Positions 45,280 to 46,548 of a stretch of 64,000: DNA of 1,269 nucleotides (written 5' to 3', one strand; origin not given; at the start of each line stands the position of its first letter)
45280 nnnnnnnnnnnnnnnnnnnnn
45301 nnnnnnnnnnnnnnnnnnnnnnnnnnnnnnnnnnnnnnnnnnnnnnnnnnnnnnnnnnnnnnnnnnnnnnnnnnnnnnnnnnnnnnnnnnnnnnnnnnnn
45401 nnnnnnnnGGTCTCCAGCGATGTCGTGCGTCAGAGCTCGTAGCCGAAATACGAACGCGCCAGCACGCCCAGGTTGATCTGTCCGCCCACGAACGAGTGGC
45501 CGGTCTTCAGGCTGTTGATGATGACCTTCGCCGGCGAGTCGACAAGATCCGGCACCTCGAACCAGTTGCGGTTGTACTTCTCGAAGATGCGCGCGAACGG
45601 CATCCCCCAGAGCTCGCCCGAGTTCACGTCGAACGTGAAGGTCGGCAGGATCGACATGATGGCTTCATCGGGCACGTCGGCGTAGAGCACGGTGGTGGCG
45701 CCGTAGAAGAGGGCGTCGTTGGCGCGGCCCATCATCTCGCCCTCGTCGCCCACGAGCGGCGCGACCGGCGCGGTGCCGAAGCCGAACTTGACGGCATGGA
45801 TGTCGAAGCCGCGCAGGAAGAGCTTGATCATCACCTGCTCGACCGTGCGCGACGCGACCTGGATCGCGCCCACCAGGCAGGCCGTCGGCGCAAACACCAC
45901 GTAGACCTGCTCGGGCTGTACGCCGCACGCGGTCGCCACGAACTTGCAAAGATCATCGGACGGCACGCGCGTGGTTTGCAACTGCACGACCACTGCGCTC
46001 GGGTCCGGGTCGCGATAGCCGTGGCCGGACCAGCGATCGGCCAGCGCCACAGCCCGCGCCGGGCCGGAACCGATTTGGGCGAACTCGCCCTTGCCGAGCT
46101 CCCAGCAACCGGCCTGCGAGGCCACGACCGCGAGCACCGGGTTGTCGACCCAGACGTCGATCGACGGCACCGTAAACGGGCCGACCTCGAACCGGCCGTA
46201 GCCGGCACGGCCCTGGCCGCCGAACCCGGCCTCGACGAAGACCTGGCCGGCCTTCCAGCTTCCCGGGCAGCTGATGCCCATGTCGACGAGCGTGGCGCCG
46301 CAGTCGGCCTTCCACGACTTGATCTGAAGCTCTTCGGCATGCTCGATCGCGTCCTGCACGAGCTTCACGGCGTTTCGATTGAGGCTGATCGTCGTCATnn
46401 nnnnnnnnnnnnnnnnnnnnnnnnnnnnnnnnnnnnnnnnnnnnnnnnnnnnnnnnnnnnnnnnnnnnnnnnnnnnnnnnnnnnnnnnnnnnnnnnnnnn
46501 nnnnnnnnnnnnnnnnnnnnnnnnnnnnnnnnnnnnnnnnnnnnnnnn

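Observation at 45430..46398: Two Mch-family paralogues with no other H4MPT/C1 genes in 64 kb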

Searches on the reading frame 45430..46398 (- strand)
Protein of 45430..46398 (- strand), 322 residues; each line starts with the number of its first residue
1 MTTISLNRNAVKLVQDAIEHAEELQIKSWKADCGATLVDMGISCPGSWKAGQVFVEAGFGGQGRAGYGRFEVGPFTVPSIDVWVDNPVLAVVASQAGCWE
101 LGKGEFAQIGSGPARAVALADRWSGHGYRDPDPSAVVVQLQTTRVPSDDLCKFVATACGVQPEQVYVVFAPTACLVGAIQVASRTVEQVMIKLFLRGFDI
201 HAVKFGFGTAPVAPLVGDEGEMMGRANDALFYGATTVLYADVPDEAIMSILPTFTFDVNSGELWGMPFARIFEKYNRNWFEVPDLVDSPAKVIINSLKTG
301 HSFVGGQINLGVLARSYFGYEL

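Call 7: search_protein_families(library=pfam, proteins=[window:45430-46398:-], max_evalue=0.01)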
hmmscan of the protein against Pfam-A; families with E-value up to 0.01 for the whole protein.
window:45430-46398:- (322 aa): 1 family
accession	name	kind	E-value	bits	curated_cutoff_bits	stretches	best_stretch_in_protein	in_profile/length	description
PF02289.21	MCH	-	1.5e-87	294.2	25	1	5-317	1-311/311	Cyclohydrolase (MCH)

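Call 8: search_protein_families(library=ncbifam, proteins=[window:45430-46398:-], max_evalue=0.01)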
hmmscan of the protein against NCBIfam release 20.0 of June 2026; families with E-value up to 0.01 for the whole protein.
window:45430-46398:- (322 aa): 1 family
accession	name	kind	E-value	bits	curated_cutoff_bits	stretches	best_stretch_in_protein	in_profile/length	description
TIGR03120.1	one_C_mch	equivalog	1e-78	264.6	228.8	1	5-317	1-312/313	methenyltetrahydromethanopterin cyclohydrolase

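Call 26: find_homologous_proteins(query=window:45430-46398:-, max_evalue=1e-10)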
Query window:45430-46398:- (322 aa): 199 proteins with E <= 1e-10 among 3155 candidates; the best 120 are listed.
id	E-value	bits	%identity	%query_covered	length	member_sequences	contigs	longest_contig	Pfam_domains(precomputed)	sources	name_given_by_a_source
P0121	3.6e-189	646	87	100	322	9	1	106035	PF02289.22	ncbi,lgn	-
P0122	1.1e-184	631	84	100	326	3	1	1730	PF02289.22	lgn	-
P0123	4.6e-181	619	83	100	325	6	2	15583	PF02289.22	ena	-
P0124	1.6e-175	601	80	100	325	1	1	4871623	PF02289.22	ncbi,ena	-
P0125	3.4e-175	600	79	100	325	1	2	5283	PF02289.22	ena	-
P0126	2.7e-174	597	80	99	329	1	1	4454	PF02289.22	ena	-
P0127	8.2e-173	592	78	100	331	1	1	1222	PF02289.22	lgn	-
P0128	3.8e-170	583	80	99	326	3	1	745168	PF02289.22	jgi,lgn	jgi:methenyltetrahydromethanopterin cyclohydrolase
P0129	8.2e-169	579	77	100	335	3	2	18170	PF02289.22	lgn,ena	-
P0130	3.7e-167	573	78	100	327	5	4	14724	PF02289.22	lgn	-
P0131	1.8e-166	571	78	100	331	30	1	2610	PF02289.22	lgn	-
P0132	3.1e-165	567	77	99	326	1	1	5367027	PF02289.22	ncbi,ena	-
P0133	3.3e-165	567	78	99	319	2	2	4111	PF02289.22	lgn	-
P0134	4.2e-165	567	77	100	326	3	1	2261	PF02289.22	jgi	jgi:methenyltetrahydromethanopterin cyclohydrolase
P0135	5.5e-165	566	76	99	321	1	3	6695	PF02289.22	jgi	jgi:methenyltetrahydromethanopterin cyclohydrolase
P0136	1.7e-164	565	77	100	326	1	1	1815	PF02289.22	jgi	jgi:methenyltetrahydromethanopterin cyclohydrolase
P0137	8.3e-164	562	76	100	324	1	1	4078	PF02289.22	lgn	-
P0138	1.0e-163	562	77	100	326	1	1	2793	PF02289.22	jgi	jgi:methenyltetrahydromethanopterin cyclohydrolase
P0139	1.1e-163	562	75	100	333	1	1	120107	PF02289.22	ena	-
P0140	4.0e-163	560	76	99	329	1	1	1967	PF02289.22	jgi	jgi:methenyltetrahydromethanopterin cyclohydrolase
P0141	4.8e-163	560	76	100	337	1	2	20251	PF02289.22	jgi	jgi:methenyltetrahydromethanopterin cyclohydrolase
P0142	1.5e-162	558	76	100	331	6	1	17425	PF02289.22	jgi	jgi:methenyltetrahydromethanopterin cyclohydrolase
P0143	3.6e-162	557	75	100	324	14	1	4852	PF02289.22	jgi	jgi:methenyltetrahydromethanopterin cyclohydrolase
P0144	3.8e-161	554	79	94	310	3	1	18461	PF02289.22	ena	-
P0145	4.1e-161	554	74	100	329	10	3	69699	PF02289.22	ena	-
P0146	6.9e-161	553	76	100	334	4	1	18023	PF02289.22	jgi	jgi:methenyltetrahydromethanopterin cyclohydrolase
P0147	1.6e-160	552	74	99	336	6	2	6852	PF02289.22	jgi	jgi:methenyltetrahydromethanopterin cyclohydrolase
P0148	1.6e-159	548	74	99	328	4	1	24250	PF02289.22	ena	-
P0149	4.4e-159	547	73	99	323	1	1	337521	PF02289.22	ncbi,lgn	-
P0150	5.9e-159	546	74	99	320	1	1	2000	PF02289.22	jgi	jgi:methenyltetrahydromethanopterin cyclohydrolase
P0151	6.3e-159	546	73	100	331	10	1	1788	PF02289.22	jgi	-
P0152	1.6e-158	545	74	99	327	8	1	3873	PF02289.22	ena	-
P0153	3.2e-158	544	72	99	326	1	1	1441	PF02289.22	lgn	-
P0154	4.0e-158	544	72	99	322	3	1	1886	PF02289.22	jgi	jgi:methenyltetrahydromethanopterin cyclohydrolase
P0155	6.6e-158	543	74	99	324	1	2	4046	PF02289.22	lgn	-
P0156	8.9e-157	539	72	99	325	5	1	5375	PF02289.22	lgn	-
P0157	1.9e-156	538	73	99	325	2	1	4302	PF02289.22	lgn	-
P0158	4.7e-156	537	72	100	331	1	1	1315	PF02289.22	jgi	jgi:methenyltetrahydromethanopterin cyclohydrolase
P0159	9.4e-156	536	72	100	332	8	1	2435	PF02289.22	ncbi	-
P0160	1.5e-155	535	73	99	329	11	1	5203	PF02289.22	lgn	-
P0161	2.7e-154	531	73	99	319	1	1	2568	PF02289.22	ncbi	-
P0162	3.0e-153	528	75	95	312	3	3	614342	PF02289.22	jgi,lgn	jgi:methenyltetrahydromethanopterin cyclohydrolase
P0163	2.7e-152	525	71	99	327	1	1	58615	PF02289.22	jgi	jgi:methenyltetrahydromethanopterin cyclohydrolase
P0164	1.2e-147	509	69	99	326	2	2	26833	PF02289.22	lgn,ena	-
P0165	1.9e-141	489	99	68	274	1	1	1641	PF02289.22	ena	-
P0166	3.8e-134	465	64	99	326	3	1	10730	PF02289.22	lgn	-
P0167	9.6e-134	464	63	99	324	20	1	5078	PF02289.22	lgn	-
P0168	4.0e-133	462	65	98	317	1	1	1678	PF02289.22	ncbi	-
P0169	2.7e-131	456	64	98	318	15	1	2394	PF02289.22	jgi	jgi:methenyltetrahydromethanopterin cyclohydrolase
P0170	1.2e-130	453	62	99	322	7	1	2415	PF02289.22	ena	-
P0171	4.0e-129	448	65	95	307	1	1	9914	PF02289.22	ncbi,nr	ncbi:MAG: methenyltetrahydromethanopterin cyclohydrolase [Chloroflexi bacterium]|nr:methenyltetrahyd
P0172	1.5e-128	447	63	98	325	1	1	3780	PF02289.22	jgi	jgi:methenyltetrahydromethanopterin cyclohydrolase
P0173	1.7e-128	446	62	98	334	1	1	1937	PF02289.22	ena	-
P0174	1.2e-127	444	60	99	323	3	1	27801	PF02289.22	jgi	jgi:methenyltetrahydromethanopterin cyclohydrolase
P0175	2.6e-126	439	61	99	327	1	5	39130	PF02289.22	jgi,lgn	-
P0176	3.8e-126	439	60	98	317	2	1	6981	PF02289.22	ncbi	-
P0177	4.9e-126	438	61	98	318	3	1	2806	PF02289.22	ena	-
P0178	5.5e-126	438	61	98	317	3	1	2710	PF02289.22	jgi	-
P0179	6.4e-126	438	61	98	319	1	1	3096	PF02289.22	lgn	-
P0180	1.9e-125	436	61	98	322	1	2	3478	PF02289.22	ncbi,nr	ncbi:MAG: methenyltetrahydromethanopterin cyclohydrolase [Chloroflexi bacterium]|nr:methenyltetrahyd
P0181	4.0e-125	435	61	98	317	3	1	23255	PF02289.22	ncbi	-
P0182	7.1e-125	434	61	98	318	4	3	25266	PF02289.22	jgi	jgi:methenyltetrahydromethanopterin cyclohydrolase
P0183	1.4e-124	434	60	97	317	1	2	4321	PF02289.22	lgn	-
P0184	2.0e-124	433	60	97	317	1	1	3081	PF02289.22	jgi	jgi:methenyltetrahydromethanopterin cyclohydrolase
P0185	2.2e-124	433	60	97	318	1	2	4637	PF02289.22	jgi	jgi:methenyltetrahydromethanopterin cyclohydrolase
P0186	9.1e-124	431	62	95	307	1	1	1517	PF02289.22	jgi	jgi:methenyltetrahydromethanopterin cyclohydrolase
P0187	1.0e-123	431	61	98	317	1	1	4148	PF02289.22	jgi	jgi:methenyltetrahydromethanopterin cyclohydrolase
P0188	2.6e-122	426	60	97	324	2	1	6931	PF02289.22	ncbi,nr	ncbi:MAG: methenyltetrahydromethanopterin cyclohydrolase [Chloroflexi bacterium]|nr:methenyltetrahyd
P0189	7.1e-122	425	61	92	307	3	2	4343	PF02289.22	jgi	-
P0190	1.3e-121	424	60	97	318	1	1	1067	PF02289.22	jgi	jgi:methenyltetrahydromethanopterin cyclohydrolase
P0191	5.3e-119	415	64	87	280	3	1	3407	PF02289.22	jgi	jgi:methenyltetrahydromethanopterin cyclohydrolase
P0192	7.0e-119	415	59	95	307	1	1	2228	PF02289.22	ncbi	-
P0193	8.1e-115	401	62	87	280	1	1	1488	PF02289.22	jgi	jgi:methenyltetrahydromethanopterin cyclohydrolase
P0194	5.8e-104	366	51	99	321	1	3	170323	PF02289.22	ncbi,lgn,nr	ncbi:MAG: methenyltetrahydromethanopterin cyclohydrolase [Chloroflexi bacterium]|nr:methenyltetrahyd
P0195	1.3e-93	332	65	72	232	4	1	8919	PF02289.22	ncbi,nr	ncbi:MAG: methenyltetrahydromethanopterin cyclohydrolase, partial [Chloroflexi bacterium]|nr:metheny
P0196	1.1e-83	299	64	66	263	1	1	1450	PF02289.22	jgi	-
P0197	3.2e-80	288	79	52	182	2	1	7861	PF02289.22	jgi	jgi:methenyltetrahydromethanopterin cyclohydrolase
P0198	1.1e-69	253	55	73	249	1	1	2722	PF02289.22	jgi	jgi:hypothetical protein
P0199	5.5e-64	234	38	98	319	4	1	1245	PF02289.22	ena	-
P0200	9.6e-62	227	39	98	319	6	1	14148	PF02289.22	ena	-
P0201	4.0e-60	222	38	98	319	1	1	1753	PF02289.22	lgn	-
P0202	1.2e-58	217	38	93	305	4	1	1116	PF02289.22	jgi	jgi:methenyltetrahydromethanopterin cyclohydrolase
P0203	9.4e-58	214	38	98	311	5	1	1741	PF02289.22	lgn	-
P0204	1.7e-57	213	38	98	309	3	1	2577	PF02289.22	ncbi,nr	ncbi:MAG: methenyltetrahydromethanopterin cyclohydrolase [Euryarchaeota archaeon]|nr:methenyltetrahy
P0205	2.4e-57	213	35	98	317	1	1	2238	PF02289.22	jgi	jgi:methenyltetrahydromethanopterin cyclohydrolase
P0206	6.2e-57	211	37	97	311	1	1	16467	PF02289.22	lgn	-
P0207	4.1e-51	192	35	97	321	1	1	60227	PF02289.22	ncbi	-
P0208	2.0e-50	190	33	95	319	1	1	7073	PF02289.22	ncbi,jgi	-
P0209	4.9e-49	185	32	97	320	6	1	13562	PF02289.22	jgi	-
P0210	1.4e-48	184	34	98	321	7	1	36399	PF02289.22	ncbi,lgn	-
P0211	1.4e-47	180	34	98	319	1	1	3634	PF02289.22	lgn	-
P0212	3.5e-45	173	36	98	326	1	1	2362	PF02289.22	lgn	-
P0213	6.3e-45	172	36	98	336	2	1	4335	PF02289.22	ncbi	-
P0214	1.1e-44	171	32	98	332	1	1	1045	PF02289.22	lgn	-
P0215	1.1e-44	171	32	98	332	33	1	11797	PF02289.22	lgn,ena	-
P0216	2.3e-44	170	32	98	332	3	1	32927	PF02289.22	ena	-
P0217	2.7e-44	170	33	98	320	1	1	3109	PF02289.22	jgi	jgi:methenyltetrahydromethanopterin cyclohydrolase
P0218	8.5e-44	168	32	98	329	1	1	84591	PF02289.22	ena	-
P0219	1.4e-43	167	32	98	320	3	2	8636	PF02289.22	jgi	-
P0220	1.4e-43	167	34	97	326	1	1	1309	PF02289.22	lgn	-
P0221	1.7e-43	167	32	98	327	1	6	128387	PF02289.22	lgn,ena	-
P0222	2.2e-43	167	33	98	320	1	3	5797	PF02289.22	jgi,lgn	jgi:methenyltetrahydromethanopterin cyclohydrolase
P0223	4.4e-43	166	31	97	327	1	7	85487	PF02289.22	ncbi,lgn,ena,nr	ncbi:MAG: methenyltetrahydromethanopterin cyclohydrolase [Methylococcales bacterium]|nr:methenyltetr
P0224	4.5e-43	166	33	98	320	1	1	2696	PF02289.22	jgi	jgi:methenyltetrahydromethanopterin cyclohydrolase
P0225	6.0e-43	165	32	97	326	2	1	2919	PF02289.22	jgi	jgi:methenyltetrahydromethanopterin cyclohydrolase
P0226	6.1e-43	165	31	98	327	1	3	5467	PF02289.22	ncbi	-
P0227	7.3e-43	165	31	98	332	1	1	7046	PF02289.22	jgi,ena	-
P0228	8.4e-43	165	31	98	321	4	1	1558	PF02289.22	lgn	-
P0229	9.5e-43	165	32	98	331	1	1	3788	PF02289.22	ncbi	ncbi:MAG: methenyltetrahydromethanopterin cyclohydrolase [Candidatus Odinarchaeota archaeon]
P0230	2.7e-42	163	31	97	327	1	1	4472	PF02289.22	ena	-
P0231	3.9e-42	163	31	98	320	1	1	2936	PF02289.22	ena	-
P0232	4.1e-42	162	31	98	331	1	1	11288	PF02289.22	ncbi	-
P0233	5.3e-42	162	32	98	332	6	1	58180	PF02289.22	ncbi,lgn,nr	ncbi:MAG: methenyltetrahydromethanopterin cyclohydrolase [Candidatus Lokiarchaeota archaeon]|nr:meth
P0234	6.3e-42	162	32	98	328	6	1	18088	PF02289.22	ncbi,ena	-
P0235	8.6e-42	161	32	98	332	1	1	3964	PF02289.22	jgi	-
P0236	1.2e-41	161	32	98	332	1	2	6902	PF02289.22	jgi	jgi:methenyltetrahydromethanopterin cyclohydrolase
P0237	1.4e-41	161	31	98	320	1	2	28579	PF02289.22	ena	-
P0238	1.7e-41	160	31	98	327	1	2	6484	PF02289.22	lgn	-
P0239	1.8e-41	160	32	98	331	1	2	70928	PF02289.22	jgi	-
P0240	1.8e-41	160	32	98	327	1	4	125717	PF02289.22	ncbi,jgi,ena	-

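Call 27: find_encoding_contigs(protein=P0121, flank=10000, max_places=2)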
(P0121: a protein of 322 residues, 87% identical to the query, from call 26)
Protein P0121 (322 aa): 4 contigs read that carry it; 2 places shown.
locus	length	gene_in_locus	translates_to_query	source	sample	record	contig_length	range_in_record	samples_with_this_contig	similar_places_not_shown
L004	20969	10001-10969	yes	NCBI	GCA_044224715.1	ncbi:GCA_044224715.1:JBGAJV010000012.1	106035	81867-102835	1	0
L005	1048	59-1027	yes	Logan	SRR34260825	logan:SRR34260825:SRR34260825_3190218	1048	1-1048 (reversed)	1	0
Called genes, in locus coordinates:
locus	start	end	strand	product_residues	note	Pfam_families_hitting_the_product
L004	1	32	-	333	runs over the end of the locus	PF02608:Bmp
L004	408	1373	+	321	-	-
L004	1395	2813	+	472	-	PF01979:Amidohydro_1, PF07969:Amidohydro_3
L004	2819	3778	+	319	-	PF02289:MCH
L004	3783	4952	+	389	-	PF00890:FAD_binding_2 (weak), PF01266:DAO, PF12831:FAD_oxidored (faint), PF13738:Pyr_redox_3 (faint)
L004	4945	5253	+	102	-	PF13510:Fer2_4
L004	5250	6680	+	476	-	PF00890:FAD_binding_2 (faint), PF01134:GIDA (weak), PF01266:DAO (faint), PF07992:Pyr_redox_2, PF12831:FAD_oxidored, PF13738:Pyr_redox_3 (faint), PF04324:Fer2_BFD, PF17806:SO_alpha_A3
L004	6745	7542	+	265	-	PF01261:AP_endonuc_2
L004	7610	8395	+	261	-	PF01791:DeoC, PF22649:Cgl0159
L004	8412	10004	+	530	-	PF00370:FGGY_N, PF02782:FGGY_C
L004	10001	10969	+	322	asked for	PF02289:MCH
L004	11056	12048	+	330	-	PF00248:Aldo_ket_red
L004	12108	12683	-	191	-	PF01381:HTH_3, PF12844:HTH_19 (weak), PF13443:HTH_26 (weak), PF13560:HTH_31, PF07883:Cupin_2 (weak)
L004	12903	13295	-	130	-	-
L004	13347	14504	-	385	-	PF01546:Peptidase_M20, PF07687:M20_dimer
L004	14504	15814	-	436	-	PF01979:Amidohydro_1, PF07969:Amidohydro_3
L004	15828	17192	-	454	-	PF01979:Amidohydro_1, PF12890:DHOase (faint), PF07969:Amidohydro_3 (weak)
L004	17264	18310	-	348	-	PF00296:Bac_luciferase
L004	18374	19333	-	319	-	PF02289:MCH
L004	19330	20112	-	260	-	PF00106:adh_short, PF08659:KR, PF13561:adh_short_C2, PF23441:SDR (weak)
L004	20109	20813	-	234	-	PF00198:2-oxoacid_dh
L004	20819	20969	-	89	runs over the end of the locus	PF00364:Biotin_lipoyl, PF25997:BSH_YhbJ (weak)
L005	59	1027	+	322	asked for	PF02289:MCH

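Call 28: find_encoding_contigs(protein=P0124, flank=10000, max_places=2)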
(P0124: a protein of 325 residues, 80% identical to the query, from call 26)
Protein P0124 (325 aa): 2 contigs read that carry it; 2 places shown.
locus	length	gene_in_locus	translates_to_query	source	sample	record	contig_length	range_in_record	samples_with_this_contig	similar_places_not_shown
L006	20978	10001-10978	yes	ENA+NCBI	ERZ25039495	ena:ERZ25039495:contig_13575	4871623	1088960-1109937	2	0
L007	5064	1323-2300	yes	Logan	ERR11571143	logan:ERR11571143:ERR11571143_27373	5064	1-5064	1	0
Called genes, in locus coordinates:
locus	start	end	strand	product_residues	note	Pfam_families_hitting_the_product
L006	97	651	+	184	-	PF01381:HTH_3, PF12844:HTH_19, PF13560:HTH_31, PF07883:Cupin_2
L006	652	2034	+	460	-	PF07969:Amidohydro_3 (faint), PF01979:Amidohydro_1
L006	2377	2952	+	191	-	PF01381:HTH_3, PF13443:HTH_26 (weak), PF13560:HTH_31 (weak), PF07883:Cupin_2 (weak)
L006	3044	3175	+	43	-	-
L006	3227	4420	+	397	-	PF01266:DAO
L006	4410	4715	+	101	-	PF13510:Fer2_4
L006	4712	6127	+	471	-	PF00890:FAD_binding_2 (faint), PF01134:GIDA (weak), PF01266:DAO (faint), PF07992:Pyr_redox_2, PF12831:FAD_oxidored, PF13450:NAD_binding_8 (faint), PF17806:SO_alpha_A3, PF04324:Fer2_BFD, +1 more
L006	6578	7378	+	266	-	PF01261:AP_endonuc_2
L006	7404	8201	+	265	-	PF01791:DeoC, PF22649:Cgl0159 (weak)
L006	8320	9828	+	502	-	PF00370:FGGY_N, PF02782:FGGY_C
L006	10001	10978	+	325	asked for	PF02289:MCH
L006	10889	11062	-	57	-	-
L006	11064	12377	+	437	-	PF01979:Amidohydro_1, PF07969:Amidohydro_3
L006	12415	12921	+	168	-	PF00111:Fer2, PF01799:Fer2_2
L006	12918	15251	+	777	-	PF01315:Ald_Xan_dh_C, PF02738:MoCoBD_1, PF20256:MoCoBD_2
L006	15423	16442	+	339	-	PF00296:Bac_luciferase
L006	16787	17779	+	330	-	PF02729:OTCace_N, PF00185:OTCace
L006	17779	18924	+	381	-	PF01546:Peptidase_M20, PF07687:M20_dimer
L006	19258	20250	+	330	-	PF00248:Aldo_ket_red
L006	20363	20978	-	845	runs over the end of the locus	PF03610:EIIA-man, PF00381:PTS-HPr, PF05524:PEP-utilisers_N, PF00391:PEP-utilizers, PF02896:PEP-utilizers_C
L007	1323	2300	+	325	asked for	PF02289:MCH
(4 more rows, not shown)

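Call 29: find_encoding_contigs(protein=P0128, flank=10000, max_places=2)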
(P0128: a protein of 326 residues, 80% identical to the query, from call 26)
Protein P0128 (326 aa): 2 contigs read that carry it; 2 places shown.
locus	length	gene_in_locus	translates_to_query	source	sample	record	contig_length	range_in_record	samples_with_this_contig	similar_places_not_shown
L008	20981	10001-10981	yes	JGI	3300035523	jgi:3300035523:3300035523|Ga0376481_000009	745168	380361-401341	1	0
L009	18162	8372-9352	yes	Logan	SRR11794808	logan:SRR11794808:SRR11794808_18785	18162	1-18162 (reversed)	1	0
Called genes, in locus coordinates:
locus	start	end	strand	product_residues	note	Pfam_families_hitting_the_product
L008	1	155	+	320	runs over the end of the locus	PF02289:MCH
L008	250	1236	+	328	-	PF21948:LplA-B_cat, PF03099:BPL_LplA_LipB, PF10437:Lip_prot_lig_C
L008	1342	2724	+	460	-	PF07969:Amidohydro_3 (weak), PF01979:Amidohydro_1, PF07969:Amidohydro_3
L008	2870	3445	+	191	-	PF01381:HTH_3, PF12844:HTH_19 (weak), PF07883:Cupin_2 (weak)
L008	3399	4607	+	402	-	PF01266:DAO, PF12831:FAD_oxidored (faint)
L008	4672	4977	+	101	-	PF13510:Fer2_4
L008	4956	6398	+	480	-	PF00890:FAD_binding_2 (weak), PF01134:GIDA (faint), PF03486:HI0933_like (faint), PF07992:Pyr_redox_2, PF12831:FAD_oxidored, PF13738:Pyr_redox_3 (faint), PF17806:SO_alpha_A3 (weak), PF04324:Fer2_BFD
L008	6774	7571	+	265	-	PF01261:AP_endonuc_2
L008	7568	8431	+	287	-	PF01791:DeoC, PF22649:Cgl0159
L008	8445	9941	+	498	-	PF00370:FGGY_N, PF02782:FGGY_C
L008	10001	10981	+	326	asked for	PF02289:MCH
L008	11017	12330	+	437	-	PF01979:Amidohydro_1, PF07969:Amidohydro_3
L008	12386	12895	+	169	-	PF00111:Fer2 (weak), PF01799:Fer2_2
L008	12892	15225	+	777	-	PF01315:Ald_Xan_dh_C, PF02738:MoCoBD_1, PF20256:MoCoBD_2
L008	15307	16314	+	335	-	PF00296:Bac_luciferase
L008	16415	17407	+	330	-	PF02729:OTCace_N, PF00185:OTCace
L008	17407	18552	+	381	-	PF01546:Peptidase_M20, PF07687:M20_dimer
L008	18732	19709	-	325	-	PF00248:Aldo_ket_red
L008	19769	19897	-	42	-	-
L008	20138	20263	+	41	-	-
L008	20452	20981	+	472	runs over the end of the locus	PF00291:PALP, PF00571:CBS (faint)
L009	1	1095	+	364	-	?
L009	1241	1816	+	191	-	PF01381:HTH_3, PF12844:HTH_19 (weak), PF07883:Cupin_2 (weak)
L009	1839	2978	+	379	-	PF01266:DAO, PF12831:FAD_oxidored (faint)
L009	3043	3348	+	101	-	PF13510:Fer2_4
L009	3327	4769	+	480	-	PF00890:FAD_binding_2 (weak), PF01134:GIDA (faint), PF03486:HI0933_like (faint), PF07992:Pyr_redox_2, PF12831:FAD_oxidored, PF13738:Pyr_redox_3 (faint), PF17806:SO_alpha_A3 (weak), PF04324:Fer2_BFD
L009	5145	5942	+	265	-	PF01261:AP_endonuc_2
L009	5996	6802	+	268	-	PF01791:DeoC, PF22649:Cgl0159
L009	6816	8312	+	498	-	PF00370:FGGY_N, PF02782:FGGY_C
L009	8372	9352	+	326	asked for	PF02289:MCH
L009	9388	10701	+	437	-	PF01979:Amidohydro_1, PF07969:Amidohydro_3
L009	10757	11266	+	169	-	PF00111:Fer2 (weak), PF01799:Fer2_2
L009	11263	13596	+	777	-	PF01315:Ald_Xan_dh_C, PF02738:MoCoBD_1, PF20256:MoCoBD_2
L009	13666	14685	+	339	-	PF00296:Bac_luciferase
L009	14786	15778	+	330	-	PF02729:OTCace_N, PF00185:OTCace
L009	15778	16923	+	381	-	PF01546:Peptidase_M20, PF07687:M20_dimer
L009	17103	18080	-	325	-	PF00248:Aldo_ket_red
